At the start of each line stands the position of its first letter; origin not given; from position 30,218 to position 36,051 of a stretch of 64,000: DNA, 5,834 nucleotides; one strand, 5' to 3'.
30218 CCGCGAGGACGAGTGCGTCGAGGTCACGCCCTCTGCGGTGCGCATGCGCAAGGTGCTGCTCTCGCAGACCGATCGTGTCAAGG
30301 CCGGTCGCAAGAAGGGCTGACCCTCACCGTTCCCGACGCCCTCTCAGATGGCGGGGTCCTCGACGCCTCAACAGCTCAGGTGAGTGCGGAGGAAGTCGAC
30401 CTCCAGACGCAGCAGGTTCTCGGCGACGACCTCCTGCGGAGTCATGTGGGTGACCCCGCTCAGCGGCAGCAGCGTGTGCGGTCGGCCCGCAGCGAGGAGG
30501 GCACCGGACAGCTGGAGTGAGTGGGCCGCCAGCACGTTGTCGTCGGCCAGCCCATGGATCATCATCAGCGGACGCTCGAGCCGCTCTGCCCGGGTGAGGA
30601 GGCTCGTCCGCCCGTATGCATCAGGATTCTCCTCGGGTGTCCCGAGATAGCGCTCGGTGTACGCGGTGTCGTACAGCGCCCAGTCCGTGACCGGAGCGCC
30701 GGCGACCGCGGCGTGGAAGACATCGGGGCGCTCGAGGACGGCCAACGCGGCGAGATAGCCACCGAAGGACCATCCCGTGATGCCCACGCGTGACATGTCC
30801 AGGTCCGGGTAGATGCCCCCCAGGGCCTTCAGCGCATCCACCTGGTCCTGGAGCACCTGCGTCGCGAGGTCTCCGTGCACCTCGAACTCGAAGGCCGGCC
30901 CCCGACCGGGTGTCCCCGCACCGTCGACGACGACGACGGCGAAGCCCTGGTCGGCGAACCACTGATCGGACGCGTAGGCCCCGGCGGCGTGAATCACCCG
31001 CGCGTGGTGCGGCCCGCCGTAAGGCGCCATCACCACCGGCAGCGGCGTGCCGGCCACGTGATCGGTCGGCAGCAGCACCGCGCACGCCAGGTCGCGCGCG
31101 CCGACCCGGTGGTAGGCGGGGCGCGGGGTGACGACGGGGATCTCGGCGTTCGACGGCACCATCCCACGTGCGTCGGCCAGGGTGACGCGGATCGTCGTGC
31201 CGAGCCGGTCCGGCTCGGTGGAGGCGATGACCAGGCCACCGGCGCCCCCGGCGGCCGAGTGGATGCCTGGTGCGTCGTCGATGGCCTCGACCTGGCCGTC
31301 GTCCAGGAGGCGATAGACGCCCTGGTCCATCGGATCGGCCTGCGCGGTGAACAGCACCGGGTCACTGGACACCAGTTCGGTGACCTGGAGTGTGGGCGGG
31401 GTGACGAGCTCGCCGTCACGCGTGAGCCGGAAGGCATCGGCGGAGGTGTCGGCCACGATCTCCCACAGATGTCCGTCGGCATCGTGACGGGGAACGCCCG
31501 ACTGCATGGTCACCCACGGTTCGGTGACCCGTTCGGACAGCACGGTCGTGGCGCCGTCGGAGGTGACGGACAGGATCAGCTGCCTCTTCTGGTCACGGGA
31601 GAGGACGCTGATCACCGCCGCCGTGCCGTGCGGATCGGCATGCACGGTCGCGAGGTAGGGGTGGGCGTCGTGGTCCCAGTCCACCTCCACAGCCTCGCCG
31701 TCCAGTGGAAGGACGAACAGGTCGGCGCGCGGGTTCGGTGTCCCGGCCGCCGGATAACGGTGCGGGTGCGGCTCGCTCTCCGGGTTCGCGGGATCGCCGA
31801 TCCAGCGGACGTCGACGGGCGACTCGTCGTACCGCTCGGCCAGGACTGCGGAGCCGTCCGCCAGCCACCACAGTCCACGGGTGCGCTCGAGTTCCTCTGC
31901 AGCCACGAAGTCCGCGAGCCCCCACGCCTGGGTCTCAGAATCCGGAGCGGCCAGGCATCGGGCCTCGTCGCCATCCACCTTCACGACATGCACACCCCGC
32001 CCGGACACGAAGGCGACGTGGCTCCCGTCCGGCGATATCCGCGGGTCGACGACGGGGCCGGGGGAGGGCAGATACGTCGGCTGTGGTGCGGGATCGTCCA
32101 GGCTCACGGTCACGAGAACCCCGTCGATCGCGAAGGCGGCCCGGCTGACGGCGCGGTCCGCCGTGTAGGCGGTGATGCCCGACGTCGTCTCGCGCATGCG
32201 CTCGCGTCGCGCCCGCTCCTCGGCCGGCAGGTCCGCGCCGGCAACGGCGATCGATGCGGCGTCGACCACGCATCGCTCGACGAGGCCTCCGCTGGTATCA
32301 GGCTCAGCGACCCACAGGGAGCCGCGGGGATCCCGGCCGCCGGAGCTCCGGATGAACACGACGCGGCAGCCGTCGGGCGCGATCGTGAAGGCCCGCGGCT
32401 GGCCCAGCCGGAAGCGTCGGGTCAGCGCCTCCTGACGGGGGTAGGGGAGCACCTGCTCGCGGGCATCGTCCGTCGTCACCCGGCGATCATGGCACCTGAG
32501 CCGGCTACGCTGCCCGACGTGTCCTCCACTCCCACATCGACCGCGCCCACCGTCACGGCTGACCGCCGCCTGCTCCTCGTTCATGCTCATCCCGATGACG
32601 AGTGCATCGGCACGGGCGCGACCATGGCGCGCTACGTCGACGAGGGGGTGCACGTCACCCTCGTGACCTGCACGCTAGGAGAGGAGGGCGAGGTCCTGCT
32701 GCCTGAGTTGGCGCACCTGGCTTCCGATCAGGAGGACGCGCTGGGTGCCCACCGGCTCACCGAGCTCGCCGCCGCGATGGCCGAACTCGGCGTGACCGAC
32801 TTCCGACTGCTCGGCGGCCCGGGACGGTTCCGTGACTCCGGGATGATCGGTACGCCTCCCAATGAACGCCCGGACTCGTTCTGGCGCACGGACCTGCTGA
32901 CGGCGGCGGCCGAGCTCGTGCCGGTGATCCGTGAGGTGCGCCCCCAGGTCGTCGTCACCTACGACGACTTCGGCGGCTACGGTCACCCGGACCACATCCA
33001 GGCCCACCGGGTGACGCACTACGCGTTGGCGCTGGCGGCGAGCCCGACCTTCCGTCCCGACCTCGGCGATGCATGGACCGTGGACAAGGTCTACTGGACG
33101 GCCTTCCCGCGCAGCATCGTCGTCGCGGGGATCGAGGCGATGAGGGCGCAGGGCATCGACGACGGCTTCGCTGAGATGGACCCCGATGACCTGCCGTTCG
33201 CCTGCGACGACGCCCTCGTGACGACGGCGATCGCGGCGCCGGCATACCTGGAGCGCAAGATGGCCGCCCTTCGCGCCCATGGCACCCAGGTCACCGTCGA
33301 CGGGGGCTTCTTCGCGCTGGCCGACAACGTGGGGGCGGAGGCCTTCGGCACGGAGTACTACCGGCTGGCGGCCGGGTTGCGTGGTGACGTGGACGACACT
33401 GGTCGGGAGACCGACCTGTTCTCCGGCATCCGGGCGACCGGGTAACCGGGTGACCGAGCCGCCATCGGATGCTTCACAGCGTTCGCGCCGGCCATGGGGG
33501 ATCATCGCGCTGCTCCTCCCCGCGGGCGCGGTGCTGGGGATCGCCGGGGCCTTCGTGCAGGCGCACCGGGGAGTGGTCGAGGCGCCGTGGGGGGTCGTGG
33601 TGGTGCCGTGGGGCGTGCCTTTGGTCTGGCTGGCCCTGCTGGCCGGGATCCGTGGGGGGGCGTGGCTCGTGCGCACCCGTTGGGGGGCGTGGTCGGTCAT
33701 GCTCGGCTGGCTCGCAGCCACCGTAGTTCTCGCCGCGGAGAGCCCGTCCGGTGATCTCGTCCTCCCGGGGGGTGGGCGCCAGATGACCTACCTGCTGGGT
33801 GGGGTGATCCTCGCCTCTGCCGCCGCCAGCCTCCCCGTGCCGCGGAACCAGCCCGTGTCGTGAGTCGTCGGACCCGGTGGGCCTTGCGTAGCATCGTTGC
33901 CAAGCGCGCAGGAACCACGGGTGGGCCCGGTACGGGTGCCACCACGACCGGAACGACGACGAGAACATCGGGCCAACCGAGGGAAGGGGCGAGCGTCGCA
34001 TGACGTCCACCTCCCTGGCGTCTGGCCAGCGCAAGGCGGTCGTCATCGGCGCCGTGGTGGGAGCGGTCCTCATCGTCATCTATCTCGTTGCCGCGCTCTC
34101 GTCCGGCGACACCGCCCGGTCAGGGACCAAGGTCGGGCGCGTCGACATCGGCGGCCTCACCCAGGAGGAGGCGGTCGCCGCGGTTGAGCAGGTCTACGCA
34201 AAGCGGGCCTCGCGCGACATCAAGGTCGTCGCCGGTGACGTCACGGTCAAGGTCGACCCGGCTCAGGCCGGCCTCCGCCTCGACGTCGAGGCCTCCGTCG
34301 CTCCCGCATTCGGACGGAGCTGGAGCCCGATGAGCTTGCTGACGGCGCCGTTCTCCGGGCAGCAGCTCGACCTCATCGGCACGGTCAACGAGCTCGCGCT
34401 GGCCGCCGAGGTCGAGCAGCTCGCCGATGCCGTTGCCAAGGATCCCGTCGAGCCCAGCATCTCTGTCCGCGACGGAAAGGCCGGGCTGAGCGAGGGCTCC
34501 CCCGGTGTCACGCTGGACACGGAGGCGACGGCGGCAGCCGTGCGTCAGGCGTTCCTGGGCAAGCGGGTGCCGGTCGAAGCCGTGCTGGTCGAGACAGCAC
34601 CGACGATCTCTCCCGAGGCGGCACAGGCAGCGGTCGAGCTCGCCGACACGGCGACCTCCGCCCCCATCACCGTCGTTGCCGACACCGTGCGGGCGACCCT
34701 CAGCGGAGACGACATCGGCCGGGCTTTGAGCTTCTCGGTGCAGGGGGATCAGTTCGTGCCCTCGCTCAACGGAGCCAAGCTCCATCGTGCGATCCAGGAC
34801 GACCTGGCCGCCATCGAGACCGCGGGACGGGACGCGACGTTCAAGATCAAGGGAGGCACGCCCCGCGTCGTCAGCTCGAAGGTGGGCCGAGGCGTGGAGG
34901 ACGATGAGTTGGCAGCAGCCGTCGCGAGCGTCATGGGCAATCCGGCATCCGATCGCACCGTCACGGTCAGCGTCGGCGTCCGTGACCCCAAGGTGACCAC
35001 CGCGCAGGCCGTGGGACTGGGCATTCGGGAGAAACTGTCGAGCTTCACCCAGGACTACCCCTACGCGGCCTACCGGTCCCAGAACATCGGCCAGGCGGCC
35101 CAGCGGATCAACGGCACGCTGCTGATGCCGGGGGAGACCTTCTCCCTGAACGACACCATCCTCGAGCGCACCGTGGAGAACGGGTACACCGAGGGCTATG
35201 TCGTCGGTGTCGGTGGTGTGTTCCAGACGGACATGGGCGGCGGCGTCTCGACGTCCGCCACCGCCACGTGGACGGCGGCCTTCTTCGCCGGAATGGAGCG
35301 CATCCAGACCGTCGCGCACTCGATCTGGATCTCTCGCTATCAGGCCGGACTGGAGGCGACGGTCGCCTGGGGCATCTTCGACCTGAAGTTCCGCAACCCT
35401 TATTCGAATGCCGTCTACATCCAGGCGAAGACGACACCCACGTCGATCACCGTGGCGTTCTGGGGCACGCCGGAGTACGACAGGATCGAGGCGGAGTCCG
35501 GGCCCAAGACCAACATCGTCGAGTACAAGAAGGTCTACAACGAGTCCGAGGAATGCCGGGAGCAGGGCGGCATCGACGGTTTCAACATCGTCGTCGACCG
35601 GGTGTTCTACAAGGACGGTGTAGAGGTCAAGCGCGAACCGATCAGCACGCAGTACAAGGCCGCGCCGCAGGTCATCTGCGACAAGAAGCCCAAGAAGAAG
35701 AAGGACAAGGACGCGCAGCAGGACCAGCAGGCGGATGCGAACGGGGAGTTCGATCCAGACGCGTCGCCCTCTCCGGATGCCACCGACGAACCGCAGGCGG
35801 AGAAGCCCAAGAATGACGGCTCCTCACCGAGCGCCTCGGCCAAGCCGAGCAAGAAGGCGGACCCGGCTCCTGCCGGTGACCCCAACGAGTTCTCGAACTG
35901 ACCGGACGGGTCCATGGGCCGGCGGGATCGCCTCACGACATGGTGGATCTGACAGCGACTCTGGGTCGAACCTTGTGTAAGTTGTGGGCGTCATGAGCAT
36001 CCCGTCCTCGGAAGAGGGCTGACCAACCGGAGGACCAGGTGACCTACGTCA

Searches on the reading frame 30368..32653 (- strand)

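Call 17: search_protein_families(library=pfam, proteins=[window:30368-32653:-], max_evalue=0.001)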
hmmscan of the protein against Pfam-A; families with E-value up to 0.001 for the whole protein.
window:30368-32653:- (761 aa): 7 families
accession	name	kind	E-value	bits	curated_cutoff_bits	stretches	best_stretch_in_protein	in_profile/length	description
PF00326.27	Peptidase_S9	-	2.6e-45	155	22.6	1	564-759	8-210/213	Prolyl oligopeptidase family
PF00930.27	DPPIV_N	-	1.4e-29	103.4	22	1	192-448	35-311/354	Dipeptidyl peptidase IV (DPP IV) N-terminal region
PF02129.25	Peptidase_S15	-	5.2e-13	49.7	23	1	522-660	5-134/262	X-Pro dipeptidyl-peptidase (S15 family)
PF07676.18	PD40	-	8.2e-06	26.1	20.9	0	195-220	5-30/38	WD40-like Beta Propeller Repeat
PF12146.15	Hydrolase_4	-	1.4e-05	25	27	1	564-661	25-116/239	Serine aminopeptidase, S33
PF20434.5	BD-FAE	-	2.5e-05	24.3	26.8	0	618-719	86-215/215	BD-FAE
PF01738.24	DLH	-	5.9e-05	23.2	21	1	564-736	35-186/217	Dienelactone hydrolase family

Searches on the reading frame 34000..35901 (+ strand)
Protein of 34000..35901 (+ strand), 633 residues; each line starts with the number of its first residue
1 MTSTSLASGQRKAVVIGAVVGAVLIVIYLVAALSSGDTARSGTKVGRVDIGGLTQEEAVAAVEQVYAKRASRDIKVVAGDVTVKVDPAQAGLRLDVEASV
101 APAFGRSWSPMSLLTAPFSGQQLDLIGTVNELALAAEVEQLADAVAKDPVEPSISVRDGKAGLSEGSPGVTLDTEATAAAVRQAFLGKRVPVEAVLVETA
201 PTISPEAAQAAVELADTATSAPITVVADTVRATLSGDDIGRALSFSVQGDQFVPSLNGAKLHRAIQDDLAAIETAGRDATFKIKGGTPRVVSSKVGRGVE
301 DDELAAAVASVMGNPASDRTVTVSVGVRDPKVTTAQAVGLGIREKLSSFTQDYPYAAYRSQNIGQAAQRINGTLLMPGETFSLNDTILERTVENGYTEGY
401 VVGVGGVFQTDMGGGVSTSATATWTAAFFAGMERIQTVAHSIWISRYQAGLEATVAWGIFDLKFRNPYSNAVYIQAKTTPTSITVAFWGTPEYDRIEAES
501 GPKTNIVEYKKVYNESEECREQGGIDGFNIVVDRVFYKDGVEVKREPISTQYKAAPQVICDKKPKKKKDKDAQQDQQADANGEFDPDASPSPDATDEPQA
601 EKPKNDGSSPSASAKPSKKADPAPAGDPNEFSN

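Call 17: search_protein_families(library=pfam, proteins=[window:34000-35901:+], max_evalue=0.001)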
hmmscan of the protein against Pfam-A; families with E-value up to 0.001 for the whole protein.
window:34000-35901:+ (633 aa): 3 families
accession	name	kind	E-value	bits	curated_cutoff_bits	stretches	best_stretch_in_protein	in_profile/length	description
PF04294.18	VanW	-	1.3e-37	128.6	27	1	359-488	2-130/130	VanW like protein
PF12229.13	PG_binding_4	-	2.4e-21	76.5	22.1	2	252-312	48-108/117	Putative peptidoglycan binding domain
PF07501.17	G5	-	0.0004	21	23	0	514-558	23-69/75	G5 domain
